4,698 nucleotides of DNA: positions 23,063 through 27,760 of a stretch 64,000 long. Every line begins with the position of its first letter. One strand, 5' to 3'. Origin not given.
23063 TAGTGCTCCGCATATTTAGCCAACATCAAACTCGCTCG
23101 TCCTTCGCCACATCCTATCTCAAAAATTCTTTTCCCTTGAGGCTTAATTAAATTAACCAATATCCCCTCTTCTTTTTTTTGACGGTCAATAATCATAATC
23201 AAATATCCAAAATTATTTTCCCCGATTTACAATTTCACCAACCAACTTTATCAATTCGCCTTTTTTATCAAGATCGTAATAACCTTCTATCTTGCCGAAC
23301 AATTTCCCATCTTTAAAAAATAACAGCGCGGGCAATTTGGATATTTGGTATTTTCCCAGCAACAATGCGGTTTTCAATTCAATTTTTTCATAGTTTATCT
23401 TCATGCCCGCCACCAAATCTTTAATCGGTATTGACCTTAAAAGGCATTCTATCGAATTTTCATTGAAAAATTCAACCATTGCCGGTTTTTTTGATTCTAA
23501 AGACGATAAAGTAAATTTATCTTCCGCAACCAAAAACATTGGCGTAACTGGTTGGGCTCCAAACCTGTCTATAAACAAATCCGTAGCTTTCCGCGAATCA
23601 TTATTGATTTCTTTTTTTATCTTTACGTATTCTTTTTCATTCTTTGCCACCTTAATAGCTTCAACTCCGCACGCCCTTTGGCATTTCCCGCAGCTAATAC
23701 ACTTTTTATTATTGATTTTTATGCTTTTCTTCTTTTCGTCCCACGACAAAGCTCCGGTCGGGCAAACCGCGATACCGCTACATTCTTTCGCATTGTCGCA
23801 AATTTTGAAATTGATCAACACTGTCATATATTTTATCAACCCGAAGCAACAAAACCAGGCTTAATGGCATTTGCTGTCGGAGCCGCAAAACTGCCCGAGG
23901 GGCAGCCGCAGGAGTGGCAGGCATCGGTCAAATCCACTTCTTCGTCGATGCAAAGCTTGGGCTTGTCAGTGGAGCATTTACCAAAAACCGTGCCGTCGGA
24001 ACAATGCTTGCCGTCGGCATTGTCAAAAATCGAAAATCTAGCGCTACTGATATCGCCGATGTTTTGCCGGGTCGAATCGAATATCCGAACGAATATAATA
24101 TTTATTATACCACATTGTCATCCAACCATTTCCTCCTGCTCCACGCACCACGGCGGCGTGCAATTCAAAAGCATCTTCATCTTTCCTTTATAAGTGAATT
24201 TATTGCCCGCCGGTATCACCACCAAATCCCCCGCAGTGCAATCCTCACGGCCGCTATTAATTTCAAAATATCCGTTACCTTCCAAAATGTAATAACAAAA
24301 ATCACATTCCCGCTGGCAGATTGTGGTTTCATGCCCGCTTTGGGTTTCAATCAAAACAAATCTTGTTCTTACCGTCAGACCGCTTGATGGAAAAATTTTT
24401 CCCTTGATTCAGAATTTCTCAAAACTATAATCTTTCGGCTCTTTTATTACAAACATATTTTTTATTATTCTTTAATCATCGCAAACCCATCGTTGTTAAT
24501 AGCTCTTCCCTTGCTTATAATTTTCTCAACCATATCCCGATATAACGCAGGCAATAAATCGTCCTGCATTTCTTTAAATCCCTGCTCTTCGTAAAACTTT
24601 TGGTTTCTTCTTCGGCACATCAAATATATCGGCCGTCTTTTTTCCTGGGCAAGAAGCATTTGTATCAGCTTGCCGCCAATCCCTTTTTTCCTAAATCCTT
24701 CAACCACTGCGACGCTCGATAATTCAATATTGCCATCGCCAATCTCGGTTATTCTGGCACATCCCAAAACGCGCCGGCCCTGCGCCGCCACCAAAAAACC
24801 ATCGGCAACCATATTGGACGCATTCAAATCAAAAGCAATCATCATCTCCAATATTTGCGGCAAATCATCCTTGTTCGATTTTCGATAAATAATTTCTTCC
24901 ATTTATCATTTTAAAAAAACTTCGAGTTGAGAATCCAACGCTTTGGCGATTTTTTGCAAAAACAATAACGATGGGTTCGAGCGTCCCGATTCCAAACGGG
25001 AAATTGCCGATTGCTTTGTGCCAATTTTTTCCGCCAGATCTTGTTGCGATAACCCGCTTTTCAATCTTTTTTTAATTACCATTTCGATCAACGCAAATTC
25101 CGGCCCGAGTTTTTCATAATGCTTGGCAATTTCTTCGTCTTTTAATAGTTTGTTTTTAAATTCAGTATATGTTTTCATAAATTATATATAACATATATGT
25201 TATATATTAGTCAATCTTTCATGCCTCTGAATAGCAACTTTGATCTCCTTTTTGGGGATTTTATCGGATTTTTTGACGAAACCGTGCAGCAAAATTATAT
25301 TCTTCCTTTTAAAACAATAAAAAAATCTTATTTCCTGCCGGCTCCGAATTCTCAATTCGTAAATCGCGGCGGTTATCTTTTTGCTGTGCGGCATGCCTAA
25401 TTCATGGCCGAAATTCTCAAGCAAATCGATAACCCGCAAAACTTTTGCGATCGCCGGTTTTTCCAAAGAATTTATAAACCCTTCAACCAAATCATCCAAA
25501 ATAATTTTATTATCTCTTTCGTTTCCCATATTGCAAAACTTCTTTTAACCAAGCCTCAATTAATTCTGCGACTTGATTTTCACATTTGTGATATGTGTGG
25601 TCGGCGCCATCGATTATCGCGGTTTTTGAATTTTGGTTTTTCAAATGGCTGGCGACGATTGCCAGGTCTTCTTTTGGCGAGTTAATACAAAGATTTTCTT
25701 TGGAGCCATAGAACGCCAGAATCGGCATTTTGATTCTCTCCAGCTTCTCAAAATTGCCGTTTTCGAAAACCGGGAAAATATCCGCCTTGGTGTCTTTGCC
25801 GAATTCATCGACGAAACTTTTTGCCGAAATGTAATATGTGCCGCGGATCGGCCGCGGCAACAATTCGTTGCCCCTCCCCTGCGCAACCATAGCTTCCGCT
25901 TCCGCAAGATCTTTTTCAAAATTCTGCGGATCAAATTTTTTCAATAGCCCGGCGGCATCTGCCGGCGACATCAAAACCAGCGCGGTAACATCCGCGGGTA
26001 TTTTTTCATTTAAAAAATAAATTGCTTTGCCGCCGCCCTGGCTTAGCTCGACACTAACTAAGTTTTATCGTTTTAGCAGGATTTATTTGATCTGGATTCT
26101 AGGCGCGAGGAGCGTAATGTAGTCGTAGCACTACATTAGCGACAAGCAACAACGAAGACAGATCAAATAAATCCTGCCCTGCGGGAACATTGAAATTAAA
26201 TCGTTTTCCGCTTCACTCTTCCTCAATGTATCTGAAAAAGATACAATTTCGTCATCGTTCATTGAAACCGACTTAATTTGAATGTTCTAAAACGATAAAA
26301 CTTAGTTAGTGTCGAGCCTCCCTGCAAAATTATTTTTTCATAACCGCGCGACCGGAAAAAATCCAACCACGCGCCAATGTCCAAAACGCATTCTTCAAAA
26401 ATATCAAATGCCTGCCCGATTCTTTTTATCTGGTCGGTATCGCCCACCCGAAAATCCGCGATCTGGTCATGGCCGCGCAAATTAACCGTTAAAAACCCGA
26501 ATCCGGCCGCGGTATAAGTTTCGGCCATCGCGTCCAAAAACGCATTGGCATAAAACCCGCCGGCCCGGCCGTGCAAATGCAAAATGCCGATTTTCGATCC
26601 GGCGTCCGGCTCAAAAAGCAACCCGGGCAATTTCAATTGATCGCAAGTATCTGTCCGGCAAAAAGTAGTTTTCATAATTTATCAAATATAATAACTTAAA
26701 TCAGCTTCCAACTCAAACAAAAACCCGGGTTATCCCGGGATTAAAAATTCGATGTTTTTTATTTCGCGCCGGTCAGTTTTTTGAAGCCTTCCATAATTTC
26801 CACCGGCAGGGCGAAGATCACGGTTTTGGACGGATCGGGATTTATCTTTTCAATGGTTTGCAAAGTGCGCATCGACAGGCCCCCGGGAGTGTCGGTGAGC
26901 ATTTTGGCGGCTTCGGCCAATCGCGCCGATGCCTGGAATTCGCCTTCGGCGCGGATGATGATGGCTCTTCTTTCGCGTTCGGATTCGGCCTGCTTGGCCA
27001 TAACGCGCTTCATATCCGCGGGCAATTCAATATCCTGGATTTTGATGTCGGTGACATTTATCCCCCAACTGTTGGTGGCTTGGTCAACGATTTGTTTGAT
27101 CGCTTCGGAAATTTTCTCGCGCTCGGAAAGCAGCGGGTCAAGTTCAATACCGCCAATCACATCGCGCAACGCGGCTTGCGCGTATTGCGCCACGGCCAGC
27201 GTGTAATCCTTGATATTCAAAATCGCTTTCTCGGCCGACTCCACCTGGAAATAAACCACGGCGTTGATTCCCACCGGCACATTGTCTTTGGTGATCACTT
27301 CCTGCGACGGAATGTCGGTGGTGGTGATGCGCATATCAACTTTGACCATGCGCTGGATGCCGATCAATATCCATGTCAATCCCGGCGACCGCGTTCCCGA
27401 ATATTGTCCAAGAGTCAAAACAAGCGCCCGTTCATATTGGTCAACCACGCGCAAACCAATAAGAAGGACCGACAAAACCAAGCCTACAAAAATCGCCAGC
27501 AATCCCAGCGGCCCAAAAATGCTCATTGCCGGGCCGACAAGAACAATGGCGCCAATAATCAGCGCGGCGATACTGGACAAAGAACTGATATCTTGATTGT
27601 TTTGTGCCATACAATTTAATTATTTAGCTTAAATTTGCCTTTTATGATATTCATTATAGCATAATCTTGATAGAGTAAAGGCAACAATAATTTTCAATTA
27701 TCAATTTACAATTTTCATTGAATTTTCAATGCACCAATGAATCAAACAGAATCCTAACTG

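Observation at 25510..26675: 272-bp TIR element inserted precisely into the catalytic GxSxG elbow of an alpha/beta hydrolase gene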

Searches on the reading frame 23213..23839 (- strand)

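Call 58: search_protein_families(library=pfam, proteins=[window:23213-23839:-], max_evalue=0.0001)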
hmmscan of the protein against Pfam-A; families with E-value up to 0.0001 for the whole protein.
window:23213-23839:- (208 aa): 5 families
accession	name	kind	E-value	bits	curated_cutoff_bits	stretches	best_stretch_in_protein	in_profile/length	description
PF00037.32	Fer4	-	1.9e-07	31.1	21.1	1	40-63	1-24/24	4Fe-4S binding domain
PF13237.11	Fer4_10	-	2.6e-07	30.9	25.5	1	7-57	2-52/53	4Fe-4S dicluster domain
PF12838.12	Fer4_7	-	3.9e-07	30.9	27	1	14-61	2-52/52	4Fe-4S dicluster domain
PF13484.11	Fer4_16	-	3e-05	25.2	30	0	46-88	1-40/66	4Fe-4S double cluster binding domain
PF12837.12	Fer4_6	-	7.4e-05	23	25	0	40-62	2-24/24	4Fe-4S binding domain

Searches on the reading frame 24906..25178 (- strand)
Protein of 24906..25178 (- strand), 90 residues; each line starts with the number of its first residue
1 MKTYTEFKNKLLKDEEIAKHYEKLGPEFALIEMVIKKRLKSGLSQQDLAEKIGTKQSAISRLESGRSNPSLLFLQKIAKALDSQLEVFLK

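Call 60: search_protein_families(library=pfam, proteins=[window:24906-25178:-], max_evalue=0.01)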
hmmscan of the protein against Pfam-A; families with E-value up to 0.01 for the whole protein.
window:24906-25178:- (90 aa): 8 families
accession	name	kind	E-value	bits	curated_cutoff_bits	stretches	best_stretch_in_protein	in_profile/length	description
PF01381.28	HTH_3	-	6.6e-18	64.9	23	1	36-87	3-54/55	Helix-turn-helix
PF13560.12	HTH_31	-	4.1e-09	37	27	1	38-82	10-55/64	Helix-turn-helix domain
PF12844.13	HTH_19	-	9.5e-07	29.1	30.2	1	38-82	8-52/64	Helix-turn-helix domain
PF13443.12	HTH_26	-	8.6e-06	26.4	22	1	40-86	8-55/63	Cro/C1-type HTH DNA-binding domain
PF22495.2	HTH_92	-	5.8e-05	22.8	27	1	37-69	3-35/45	RsaL-like HTH domain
PF13744.12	HTH_37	-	0.00011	22.4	27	1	29-87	18-77/80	Helix-turn-helix domain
PF15731.11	MqsA_antitoxin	-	0.00044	20.8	30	1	28-82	68-121/131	Antitoxin component of bacterial toxin-antitoxin system, MqsA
PF13413.12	HTH_25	-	0.006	16.8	24.6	0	36-67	4-35/62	Helix-turn-helix domain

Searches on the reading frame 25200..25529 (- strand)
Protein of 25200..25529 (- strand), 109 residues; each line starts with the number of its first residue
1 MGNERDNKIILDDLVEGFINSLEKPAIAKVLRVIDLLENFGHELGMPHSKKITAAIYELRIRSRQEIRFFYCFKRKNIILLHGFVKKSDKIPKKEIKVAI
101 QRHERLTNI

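Call 60: search_protein_families(library=pfam, proteins=[window:25200-25529:-], max_evalue=0.01)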
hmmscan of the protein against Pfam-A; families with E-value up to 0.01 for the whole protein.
window:25200-25529:- (109 aa): 1 family
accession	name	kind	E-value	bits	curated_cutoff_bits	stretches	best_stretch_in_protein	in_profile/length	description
PF05973.20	Gp49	-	6e-24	84.4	23.9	1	18-103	2-89/90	Phage derived protein Gp49-like (DUF891)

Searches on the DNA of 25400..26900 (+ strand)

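Call 5: search_rna_families(source=window, start=25400, end=26900, threshold=evalue, max_evalue=10)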
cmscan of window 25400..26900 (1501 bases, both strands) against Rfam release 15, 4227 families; matches with E-value up to 10: 4.
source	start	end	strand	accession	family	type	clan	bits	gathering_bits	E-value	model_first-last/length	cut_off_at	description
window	26672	26698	-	RF01105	SBWMV2_UPD-PKl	Cis-reg;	-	25.3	39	0.55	1-27/27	no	Pseudoknot of upstream pseudoknot domain (UPD) of the 3'UTR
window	25908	26009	+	RF02676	Esr41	Gene; sRNA;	-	15.8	102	6.2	1-74/74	no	Enterohemorrhagic E. coli sRNA 41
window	25617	25727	-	RF01954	SOX2OT_exon4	Gene; lncRNA;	-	15.6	40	3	1-109/109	no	SOX2 overlapping transcript exon 4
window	25837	25953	-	RF03007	Mahella-1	Gene; sRNA;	-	14.2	70.7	8.1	1-114/114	no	Mahella-1 RNA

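Call 36: search_dna_similar(query=window:26046-26317:+, collection=plasmids, mode=distant, max_evalue=1)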
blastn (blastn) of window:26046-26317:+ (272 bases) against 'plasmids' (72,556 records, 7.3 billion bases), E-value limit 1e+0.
Records with a match: 1; places in all: 1; records where one place covers at least 80% of the query: 0.
Best place of each record, by identity: 80-90% 1.
By first word of the organism name: Cytobacillus 1.
By predicted mobility (MOB-suite, as given by PLSDB): non-mobilizable 1.
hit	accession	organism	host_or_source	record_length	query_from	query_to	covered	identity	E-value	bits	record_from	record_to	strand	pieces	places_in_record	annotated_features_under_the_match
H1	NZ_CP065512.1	Cytobacillus oceanisediminis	Soil in kangaroo area of zoo,cell ...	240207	151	186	13%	86.1%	2e-1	44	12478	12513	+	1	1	LAGLIDADG family homing endonuclease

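Call 37: search_dna_similar(query=window:26046-26317:+, collection=phages, mode=distant, max_evalue=1)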
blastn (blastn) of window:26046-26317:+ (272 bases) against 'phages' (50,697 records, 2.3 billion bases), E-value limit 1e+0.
Records with a match: 4; places in all: 4; records where one place covers at least 80% of the query: 0.
Best place of each record, by identity: 90-95% 2; 80-90% 2.
By first word of the organism name: Bacteriophage 2; Listeria 2.
By host as written in the record: Listeria monocytogenes 2; Helicobacter trogontum 1; Helicobacter trogontum ATCC 700114 genome 1.
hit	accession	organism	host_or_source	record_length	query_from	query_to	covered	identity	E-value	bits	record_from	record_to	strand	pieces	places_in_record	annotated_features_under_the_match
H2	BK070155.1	Bacteriophage sp.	Helicobacter trogontum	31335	5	37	12%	88.2%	3e-1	41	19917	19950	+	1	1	hypothetical protein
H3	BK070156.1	Bacteriophage sp.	Helicobacter trogontum ATCC 700114 ...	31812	5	37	12%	88.2%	3e-1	41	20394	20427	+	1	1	hypothetical protein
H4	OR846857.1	Listeria phage LM 4-11-1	Listeria monocytogenes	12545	174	199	10%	92.3%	9e-1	39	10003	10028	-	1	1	record has no annotation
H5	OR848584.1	Listeria phage LM 4-14-1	Listeria monocytogenes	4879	174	199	10%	92.3%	9e-1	39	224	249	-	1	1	record has no annotation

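Call 94: search_rna_families(source=L034, start=1600, end=2020, threshold=evalue, max_evalue=10)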
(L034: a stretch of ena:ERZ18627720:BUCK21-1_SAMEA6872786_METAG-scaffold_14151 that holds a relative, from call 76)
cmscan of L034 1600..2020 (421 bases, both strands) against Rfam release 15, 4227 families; matches with E-value up to 10: 3.
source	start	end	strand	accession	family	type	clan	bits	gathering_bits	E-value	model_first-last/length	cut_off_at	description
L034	1818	1907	+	RF03938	mir-4662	Gene; miRNA;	-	24.2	97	0.015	1-67/67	no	mir-4662 microRNA precursor family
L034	1765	1838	+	RF00578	SNORD89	Gene; snRNA; snoRNA; CD-box;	-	16.8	41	1.3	1-114/114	no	Small nucleolar RNA SNORD89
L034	1636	1663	-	RF01127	sR42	Gene; snRNA; snoRNA; CD-box;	-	10.2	38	6.4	1-63/63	no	Small nucleolar RNA sR42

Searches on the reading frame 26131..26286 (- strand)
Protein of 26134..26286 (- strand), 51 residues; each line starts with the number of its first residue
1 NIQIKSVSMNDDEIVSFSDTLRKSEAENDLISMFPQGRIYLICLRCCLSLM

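Call 47: find_encoding_contigs(protein=window:26131-26262:-, flank=3000, max_places=10)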
Protein window:26131-26262:- (43 aa): no gene with exactly this product is on record in the collection.

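Call 74: search_protein_representatives(protein=window:26134-26286:-)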
Query: 51 residues. Proteins with E-value up to 0.001 (for the whole library): 3; up to 1e-10: 1; up to 1e-30: 0. The best 3 are listed.
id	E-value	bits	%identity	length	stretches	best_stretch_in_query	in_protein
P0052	3.6e-21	88.4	100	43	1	9-51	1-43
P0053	3.3e-10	54.6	72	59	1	9-51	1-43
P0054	2.4e-07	45.7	30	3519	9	6-48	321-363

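Call 76: find_encoding_contigs(protein=P0053, flank=6000, max_places=10)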
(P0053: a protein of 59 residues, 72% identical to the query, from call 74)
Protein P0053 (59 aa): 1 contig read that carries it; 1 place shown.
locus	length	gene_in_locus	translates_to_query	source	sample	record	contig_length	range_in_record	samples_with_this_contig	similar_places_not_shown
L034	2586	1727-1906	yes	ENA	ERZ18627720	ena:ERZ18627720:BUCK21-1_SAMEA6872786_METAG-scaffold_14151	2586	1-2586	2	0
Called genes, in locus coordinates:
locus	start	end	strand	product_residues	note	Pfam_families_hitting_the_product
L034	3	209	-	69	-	?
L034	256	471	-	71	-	-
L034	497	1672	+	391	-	-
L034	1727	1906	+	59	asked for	-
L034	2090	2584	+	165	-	?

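Call 84: list_cluster_members(proteins=[P0052, P0053])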
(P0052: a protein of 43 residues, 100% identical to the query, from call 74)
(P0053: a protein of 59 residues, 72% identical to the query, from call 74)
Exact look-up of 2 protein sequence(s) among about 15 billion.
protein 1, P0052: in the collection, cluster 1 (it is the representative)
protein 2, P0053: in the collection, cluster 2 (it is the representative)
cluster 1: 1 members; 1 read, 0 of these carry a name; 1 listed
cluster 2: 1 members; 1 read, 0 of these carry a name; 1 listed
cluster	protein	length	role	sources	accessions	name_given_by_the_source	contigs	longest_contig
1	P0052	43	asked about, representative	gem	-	-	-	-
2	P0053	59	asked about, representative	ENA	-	-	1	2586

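Call 92: search_protein_families(library=pfam, proteins=[L034:497-1672:+, L034:2090-2584:+, L034:3-209:-], max_evalue=0.001)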
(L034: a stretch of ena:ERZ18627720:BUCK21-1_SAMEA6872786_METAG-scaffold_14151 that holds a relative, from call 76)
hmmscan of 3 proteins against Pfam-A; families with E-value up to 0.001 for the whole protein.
L034:497-1672:+ (391 aa): 1 family
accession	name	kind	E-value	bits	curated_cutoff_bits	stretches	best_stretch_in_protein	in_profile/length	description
PF00391.29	PEP-utilizers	-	2.2e-23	82.1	23.1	1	312-382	2-72/72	PEP-utilising enzyme, mobile domain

L034:2090-2584:+ (165 aa): 1 family
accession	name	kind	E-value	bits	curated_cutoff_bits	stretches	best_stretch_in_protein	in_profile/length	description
PF00480.26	ROK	-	8.3e-32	111.3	22.9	1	21-150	63-189/294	ROK family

L034:3-209:- (69 aa): 0 families

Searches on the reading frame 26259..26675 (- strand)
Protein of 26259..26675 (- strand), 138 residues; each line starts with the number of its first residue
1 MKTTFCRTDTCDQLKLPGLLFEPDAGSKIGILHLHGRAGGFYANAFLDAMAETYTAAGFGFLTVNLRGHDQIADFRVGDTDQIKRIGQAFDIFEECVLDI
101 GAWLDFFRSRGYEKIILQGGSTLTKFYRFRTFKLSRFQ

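Call 27: find_encoding_contigs(protein=window:26259-26675:-, flank=5000, max_places=10)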
Protein window:26259-26675:- (138 aa): 11 contigs read that carry it; 8 places shown.
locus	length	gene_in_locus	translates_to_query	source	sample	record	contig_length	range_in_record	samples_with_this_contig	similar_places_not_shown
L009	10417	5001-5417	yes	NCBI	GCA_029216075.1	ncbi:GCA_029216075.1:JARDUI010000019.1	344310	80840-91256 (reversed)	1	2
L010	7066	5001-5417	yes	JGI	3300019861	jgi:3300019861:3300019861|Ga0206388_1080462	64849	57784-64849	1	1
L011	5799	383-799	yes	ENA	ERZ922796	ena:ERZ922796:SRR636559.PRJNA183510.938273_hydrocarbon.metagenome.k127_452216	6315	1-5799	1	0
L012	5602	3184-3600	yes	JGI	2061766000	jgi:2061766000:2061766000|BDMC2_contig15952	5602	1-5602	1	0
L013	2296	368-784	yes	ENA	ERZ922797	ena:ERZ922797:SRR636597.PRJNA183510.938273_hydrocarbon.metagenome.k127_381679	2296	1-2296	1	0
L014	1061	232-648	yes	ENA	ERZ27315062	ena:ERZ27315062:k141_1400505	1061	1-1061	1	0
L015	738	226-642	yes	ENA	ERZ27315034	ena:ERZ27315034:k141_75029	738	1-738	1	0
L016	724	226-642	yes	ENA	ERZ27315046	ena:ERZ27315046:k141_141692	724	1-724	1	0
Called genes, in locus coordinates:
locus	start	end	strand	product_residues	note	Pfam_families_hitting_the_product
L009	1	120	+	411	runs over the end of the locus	PF01637:ATPase_2 (faint), PF00004:AAA (faint), PF13173:AAA_14, PF13635:DUF4143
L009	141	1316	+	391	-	PF13646:HEAT_2 (weak)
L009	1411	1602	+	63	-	-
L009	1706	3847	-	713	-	PF17191:RecG_wedge, PF01336:tRNA_anti-codon (faint), PF00270:DEAD, PF04851:ResIII, PF22590:Cas3-like_C_2 (faint), PF00271:Helicase_C, PF19833:RecG_dom3_C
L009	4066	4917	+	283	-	PF01145:Band_7, PF13421:Band_7_1 (faint)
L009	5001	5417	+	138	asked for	-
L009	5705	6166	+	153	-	-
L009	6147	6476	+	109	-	PF05973:Gp49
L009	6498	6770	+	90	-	PF12844:HTH_19 (weak), PF01381:HTH_3, PF13443:HTH_26 (weak), PF13560:HTH_31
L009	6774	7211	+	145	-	PF00583:Acetyltransf_1, PF13673:Acetyltransf_10, PF13508:Acetyltransf_7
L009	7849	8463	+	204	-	PF13237:Fer4_10 (weak), PF12838:Fer4_7 (weak), PF00037:Fer4 (weak)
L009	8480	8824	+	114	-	PF13847:Methyltransf_31, PF08241:Methyltransf_11, PF08242:Methyltransf_12 (weak), PF13649:Methyltransf_25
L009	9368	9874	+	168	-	PF13384:HTH_23, PF13518:HTH_28, PF13551:HTH_29, PF13565:HTH_32, PF13592:HTH_33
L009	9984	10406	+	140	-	PF13358:DDE_3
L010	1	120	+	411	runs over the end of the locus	PF01637:ATPase_2 (faint), PF00004:AAA (faint), PF13173:AAA_14, PF13635:DUF4143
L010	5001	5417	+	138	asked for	-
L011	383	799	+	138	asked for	-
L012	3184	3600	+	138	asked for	-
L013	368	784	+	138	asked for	-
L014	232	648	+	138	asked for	-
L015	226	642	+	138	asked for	-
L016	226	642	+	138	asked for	-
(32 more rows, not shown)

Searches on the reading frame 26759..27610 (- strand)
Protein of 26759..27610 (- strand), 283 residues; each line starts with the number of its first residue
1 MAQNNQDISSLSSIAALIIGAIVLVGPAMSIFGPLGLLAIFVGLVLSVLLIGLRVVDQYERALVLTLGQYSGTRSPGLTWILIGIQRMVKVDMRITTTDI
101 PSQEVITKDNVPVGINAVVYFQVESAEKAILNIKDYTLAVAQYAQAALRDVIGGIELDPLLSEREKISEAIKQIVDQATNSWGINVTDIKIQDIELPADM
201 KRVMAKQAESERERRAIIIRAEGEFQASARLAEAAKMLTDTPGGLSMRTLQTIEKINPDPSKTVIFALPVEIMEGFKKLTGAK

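Call 28: find_encoding_contigs(protein=window:26759-27610:-, flank=5000, max_places=10)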
Protein window:26759-27610:- (283 aa): 12 contigs read that carry it; 8 places shown.
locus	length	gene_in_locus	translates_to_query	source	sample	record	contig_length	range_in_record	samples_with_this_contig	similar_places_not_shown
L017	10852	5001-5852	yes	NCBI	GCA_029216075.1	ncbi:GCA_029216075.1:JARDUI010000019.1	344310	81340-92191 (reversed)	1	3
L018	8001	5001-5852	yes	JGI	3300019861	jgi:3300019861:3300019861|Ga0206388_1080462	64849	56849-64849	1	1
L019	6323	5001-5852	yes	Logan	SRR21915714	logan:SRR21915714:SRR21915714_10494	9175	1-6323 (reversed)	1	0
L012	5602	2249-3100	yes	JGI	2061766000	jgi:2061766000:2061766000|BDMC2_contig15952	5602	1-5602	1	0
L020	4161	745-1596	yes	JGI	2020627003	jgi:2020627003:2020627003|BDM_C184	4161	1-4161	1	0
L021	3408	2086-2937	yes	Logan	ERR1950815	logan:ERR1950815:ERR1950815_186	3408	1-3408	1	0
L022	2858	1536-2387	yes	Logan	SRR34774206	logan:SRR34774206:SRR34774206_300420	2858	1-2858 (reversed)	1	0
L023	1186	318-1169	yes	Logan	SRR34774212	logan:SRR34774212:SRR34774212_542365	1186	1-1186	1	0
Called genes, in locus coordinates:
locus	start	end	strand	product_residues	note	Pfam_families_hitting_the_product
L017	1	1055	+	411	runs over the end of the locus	PF01637:ATPase_2 (faint), PF00004:AAA (faint), PF13173:AAA_14, PF13635:DUF4143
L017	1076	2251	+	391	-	PF13646:HEAT_2 (weak)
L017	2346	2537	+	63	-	-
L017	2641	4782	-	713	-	PF17191:RecG_wedge, PF01336:tRNA_anti-codon (faint), PF00270:DEAD, PF04851:ResIII, PF22590:Cas3-like_C_2 (faint), PF00271:Helicase_C, PF19833:RecG_dom3_C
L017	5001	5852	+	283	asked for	PF01145:Band_7, PF13421:Band_7_1 (faint)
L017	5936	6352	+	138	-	-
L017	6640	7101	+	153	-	-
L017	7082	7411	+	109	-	PF05973:Gp49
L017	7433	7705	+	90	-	PF12844:HTH_19 (weak), PF01381:HTH_3, PF13443:HTH_26 (weak), PF13560:HTH_31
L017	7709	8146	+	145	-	PF00583:Acetyltransf_1, PF13673:Acetyltransf_10, PF13508:Acetyltransf_7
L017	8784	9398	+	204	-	PF13237:Fer4_10 (weak), PF12838:Fer4_7 (weak), PF00037:Fer4 (weak)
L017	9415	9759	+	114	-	PF13847:Methyltransf_31, PF08241:Methyltransf_11, PF08242:Methyltransf_12 (weak), PF13649:Methyltransf_25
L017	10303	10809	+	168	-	PF13384:HTH_23, PF13518:HTH_28, PF13551:HTH_29, PF13565:HTH_32, PF13592:HTH_33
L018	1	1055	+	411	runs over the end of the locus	PF01637:ATPase_2 (faint), PF00004:AAA (faint), PF13173:AAA_14, PF13635:DUF4143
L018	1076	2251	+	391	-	PF13646:HEAT_2 (weak)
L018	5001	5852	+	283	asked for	PF01145:Band_7, PF13421:Band_7_1 (faint)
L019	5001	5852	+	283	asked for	PF01145:Band_7, PF13421:Band_7_1 (faint)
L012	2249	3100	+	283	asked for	PF01145:Band_7, PF13421:Band_7_1 (faint)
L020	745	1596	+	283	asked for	PF01145:Band_7, PF13421:Band_7_1 (faint)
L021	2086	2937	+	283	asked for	PF01145:Band_7, PF13421:Band_7_1 (faint)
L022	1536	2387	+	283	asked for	PF01145:Band_7, PF13421:Band_7_1 (faint)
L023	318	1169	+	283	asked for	PF01145:Band_7, PF13421:Band_7_1 (faint)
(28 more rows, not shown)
